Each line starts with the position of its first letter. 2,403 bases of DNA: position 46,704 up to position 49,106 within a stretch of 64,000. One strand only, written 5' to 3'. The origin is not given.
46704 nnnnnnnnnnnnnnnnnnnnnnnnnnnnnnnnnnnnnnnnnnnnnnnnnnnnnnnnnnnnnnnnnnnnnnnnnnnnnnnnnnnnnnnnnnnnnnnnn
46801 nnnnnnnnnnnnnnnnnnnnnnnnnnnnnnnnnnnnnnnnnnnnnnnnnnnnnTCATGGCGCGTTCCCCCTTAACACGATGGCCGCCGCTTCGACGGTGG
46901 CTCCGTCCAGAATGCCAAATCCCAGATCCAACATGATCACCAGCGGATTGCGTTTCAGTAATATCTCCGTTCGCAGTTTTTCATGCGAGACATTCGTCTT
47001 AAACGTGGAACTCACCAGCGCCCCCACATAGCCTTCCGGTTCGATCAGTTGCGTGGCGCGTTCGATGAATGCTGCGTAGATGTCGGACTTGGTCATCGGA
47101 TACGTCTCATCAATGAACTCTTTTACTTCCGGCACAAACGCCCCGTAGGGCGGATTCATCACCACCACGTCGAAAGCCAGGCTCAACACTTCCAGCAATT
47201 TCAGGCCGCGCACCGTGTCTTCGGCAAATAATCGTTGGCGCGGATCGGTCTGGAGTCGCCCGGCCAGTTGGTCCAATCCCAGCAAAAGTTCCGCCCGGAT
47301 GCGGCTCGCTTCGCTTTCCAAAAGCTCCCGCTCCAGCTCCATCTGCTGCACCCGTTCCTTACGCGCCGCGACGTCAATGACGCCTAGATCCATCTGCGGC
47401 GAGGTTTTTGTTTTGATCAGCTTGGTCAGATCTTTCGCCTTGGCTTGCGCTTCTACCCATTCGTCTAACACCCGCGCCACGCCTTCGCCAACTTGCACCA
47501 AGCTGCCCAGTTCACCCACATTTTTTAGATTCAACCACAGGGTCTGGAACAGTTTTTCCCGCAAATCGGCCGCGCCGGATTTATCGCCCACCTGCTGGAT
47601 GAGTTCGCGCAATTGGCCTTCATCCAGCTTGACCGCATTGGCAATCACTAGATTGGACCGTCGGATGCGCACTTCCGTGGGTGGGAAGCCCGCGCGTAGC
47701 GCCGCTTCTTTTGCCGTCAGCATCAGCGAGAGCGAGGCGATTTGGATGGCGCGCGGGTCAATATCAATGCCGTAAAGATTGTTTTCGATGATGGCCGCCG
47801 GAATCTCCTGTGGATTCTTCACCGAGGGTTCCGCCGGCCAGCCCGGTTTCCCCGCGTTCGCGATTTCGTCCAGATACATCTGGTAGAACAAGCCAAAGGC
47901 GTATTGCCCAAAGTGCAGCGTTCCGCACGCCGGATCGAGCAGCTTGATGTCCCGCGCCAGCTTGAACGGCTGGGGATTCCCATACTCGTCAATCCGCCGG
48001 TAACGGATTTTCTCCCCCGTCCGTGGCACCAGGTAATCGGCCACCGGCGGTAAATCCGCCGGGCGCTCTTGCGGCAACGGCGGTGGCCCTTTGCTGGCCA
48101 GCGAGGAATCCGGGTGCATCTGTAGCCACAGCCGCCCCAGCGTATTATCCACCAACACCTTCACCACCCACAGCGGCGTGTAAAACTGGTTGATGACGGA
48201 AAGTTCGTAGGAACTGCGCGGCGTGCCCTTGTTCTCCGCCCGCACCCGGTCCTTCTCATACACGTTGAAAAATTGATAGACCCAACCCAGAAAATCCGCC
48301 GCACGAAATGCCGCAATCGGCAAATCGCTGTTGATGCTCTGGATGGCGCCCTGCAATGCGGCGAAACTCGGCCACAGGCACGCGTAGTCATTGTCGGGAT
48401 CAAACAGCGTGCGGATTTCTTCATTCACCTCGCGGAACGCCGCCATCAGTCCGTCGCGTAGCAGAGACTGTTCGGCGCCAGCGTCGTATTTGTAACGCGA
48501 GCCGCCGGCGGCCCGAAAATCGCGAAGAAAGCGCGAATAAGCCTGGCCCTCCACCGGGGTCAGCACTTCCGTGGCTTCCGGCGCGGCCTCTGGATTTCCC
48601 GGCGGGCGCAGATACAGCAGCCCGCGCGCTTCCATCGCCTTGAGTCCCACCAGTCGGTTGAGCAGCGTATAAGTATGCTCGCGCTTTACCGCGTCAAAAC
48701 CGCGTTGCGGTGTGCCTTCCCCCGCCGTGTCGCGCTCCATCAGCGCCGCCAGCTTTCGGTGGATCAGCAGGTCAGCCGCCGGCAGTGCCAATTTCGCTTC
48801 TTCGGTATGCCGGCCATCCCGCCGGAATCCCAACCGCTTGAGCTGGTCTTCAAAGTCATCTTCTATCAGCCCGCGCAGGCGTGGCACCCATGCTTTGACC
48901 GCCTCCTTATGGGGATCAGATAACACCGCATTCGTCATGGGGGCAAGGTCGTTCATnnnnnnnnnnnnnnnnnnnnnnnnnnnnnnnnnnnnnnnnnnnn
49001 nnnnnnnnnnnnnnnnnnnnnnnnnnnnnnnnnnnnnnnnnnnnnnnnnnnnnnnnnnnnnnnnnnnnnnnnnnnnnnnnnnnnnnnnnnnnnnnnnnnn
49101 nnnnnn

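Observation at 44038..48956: BREX methyltransferase PglX split into catalytic and C-terminal ORFs with a Fic gene wedged between them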

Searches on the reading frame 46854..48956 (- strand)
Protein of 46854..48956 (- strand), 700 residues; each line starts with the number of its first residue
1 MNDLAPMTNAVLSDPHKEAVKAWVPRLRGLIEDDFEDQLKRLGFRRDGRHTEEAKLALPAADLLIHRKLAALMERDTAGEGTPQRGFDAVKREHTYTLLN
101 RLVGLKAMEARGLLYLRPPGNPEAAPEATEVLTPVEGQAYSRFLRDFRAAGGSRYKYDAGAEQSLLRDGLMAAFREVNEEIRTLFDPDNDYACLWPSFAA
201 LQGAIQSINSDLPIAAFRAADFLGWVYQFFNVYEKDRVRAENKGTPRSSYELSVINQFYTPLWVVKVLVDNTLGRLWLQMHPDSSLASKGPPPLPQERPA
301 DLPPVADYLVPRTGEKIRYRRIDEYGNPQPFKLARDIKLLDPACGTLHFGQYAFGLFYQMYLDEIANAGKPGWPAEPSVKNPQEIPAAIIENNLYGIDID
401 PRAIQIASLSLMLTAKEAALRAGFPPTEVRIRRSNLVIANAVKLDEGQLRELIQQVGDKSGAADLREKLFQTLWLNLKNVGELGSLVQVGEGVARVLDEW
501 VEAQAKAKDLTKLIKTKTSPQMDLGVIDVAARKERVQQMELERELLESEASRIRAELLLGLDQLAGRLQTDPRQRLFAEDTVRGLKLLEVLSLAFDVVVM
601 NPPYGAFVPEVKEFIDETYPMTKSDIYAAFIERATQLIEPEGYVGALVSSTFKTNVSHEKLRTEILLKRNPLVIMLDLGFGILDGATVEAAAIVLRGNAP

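Call 3: search_protein_families(library=pfam, proteins=[window:46854-48956:-], max_evalue=0.01)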
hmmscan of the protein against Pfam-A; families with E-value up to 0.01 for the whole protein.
window:46854-48956:- (700 aa): 2 families
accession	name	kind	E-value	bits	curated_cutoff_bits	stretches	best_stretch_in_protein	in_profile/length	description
PF07669.17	Eco57I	-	2.3e-20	73.8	25.3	1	392-669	1-157/171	Eco57I restriction-modification methylase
PF20473.4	MmeI_Mtase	-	0.0046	16.6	27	1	336-418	20-89/259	MmeI, DNA-methyltransferase domain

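Call 5: search_solved_structures(query=window:46854-48956:-, max_evalue=0.01, show_alignments=1)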
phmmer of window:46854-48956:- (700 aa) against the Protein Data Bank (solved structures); distinct sequences matched with E-value up to 0.01: 4.
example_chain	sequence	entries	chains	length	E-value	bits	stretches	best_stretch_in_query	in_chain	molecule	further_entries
8zek_A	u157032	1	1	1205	2.6e-38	135.2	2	20-491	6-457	site-specific DNA-methyltransferase (adenine-specific)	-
9ewz_C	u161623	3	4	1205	5.1e-38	134.2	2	20-490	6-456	Adenine-specific methyltransferase BrxX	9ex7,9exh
8c45_A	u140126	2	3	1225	3e-36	128.4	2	20-422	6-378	site-specific DNA-methyltransferase (adenine-specific)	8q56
7qw5_A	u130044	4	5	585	0.0079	17.9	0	594-681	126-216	Modification methylase BseCI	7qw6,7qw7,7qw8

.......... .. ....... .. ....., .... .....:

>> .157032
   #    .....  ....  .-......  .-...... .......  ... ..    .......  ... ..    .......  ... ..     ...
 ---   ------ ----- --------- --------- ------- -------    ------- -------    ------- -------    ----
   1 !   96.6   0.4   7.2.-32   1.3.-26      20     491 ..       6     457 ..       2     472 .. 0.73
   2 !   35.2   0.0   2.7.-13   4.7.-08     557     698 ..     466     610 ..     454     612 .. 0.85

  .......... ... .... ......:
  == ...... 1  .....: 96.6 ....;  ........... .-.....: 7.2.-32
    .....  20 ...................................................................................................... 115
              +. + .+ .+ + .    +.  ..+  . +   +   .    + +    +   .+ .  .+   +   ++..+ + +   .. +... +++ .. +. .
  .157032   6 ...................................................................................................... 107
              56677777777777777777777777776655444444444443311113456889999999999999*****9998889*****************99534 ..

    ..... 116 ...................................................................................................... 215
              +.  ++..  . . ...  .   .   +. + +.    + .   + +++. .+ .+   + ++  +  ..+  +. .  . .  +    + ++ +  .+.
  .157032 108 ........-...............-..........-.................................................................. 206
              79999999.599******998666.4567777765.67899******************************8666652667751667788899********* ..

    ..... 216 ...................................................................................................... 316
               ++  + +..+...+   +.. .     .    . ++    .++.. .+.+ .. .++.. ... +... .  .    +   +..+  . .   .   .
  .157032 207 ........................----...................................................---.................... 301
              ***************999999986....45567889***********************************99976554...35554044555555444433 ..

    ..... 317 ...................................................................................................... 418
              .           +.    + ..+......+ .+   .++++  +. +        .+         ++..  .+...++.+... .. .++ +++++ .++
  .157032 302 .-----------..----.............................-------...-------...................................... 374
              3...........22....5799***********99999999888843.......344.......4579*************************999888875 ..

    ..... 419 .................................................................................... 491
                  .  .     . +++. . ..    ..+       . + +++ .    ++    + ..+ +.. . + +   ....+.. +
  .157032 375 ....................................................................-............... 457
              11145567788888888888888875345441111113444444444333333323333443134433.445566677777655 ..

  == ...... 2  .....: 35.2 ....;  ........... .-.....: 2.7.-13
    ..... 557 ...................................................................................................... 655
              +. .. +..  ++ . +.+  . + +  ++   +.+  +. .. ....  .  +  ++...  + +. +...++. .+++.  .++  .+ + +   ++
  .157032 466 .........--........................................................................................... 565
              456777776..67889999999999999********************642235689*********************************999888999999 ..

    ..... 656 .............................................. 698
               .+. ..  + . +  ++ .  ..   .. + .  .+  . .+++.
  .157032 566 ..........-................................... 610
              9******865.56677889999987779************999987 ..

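Call 11: search_protein_families(library=ncbifam, proteins=[window:46854-48956:-], max_evalue=0.001)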
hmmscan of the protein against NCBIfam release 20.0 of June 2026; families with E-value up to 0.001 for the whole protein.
window:46854-48956:- (700 aa): 6 families
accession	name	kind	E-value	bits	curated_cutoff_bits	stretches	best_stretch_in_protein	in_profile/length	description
NF033452.1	BREX_1_MTaseX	exception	5.3e-103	345.8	500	1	21-694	2-613/1210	BREX-1 system adenine-specific DNA-methyltransferase PglX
NF033454.1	BREX_5_MTaseX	exception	1.8e-63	214.7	900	2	173-511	144-455/1404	BREX-5 system adenine-specific DNA-methyltransferase PglX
NF033455.1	BREX_6_MTaseX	exception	3.7e-55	187.1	900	2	334-691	327-651/1319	BREX-6 system adenine-specific DNA-methyltransferase PglX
NF047738.1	antiphage_MADS2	equivalog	2.7e-06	26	720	0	336-418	332-412/654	methylation-associated defense system DNA methyltransferase MAD2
NF033451.1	BREX_2_MTaseX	equivalog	0.00054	17.8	400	0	335-419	223-294/1185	BREX-2 system adenine-specific DNA-methyltransferase PglX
TIGR02987.1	met_A_Alw26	exception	0.00066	18.5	353.5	0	586-614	104-132/523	Alw26I/Eco31I/Esp3I family type II restriction adenine-specific DNA-methyltransferase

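Call 12: search_protein_families(library=padloc, proteins=[window:46854-48956:-], max_evalue=0.001)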
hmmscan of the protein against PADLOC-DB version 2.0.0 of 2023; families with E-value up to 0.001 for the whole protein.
window:46854-48956:- (700 aa): 36 families (the best 25 are shown)
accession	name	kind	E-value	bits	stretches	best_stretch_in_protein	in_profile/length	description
PDLC02527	PglX|PglXI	-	1.3e-106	355.7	1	18-696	9-657/1332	PglX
PDLC02526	PglX|PglXI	-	1.1e-84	283.1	1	19-696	8-637/640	PglX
PDLC02521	PglX|PglXI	-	4.7e-75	251.3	2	17-516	3-462/1174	PglX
PDLC02525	PglX|PglXI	-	5.5e-63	211.5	3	73-288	49-261/607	PglX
PDLC03600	REase_MTase_IIG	-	1.2e-61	206.9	2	18-511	4-472/1205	Type IIG restriction enzyme-methyltransferase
PDLC02518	PglX|PglXI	-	1e-56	190.5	2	174-502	147-456/1412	PglX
PDLC02519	PglX|PglXI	-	2e-47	159.5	2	334-692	270-586/1241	PglX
PDLC02523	PglX|PglXI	-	2.6e-47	159.3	2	334-687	329-654/1428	PglX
PDLC02641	DrmMI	-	8e-41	137.9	2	83-489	68-431/1161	DrmMI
PDLC02524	PglX|PglXI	-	8.1e-38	128.3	2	220-506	18-270/722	PglX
PDLC02528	PglX|PglXI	-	4.3e-32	108.8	1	205-693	162-573/1125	PglX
PDLC02522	PglX|PglXI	-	6.9e-28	94.9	3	335-424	422-497/1218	PglX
PDLC02538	PglX|PglXI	-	1.5e-25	88.3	2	335-504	56-207/309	PglX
PDLC02537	PglX|PglXI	-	9e-20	69.3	1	201-289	162-253/300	PglX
PDLC02520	PglX|PglXI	-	1.3e-19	68.8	1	171-281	143-249/288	PglX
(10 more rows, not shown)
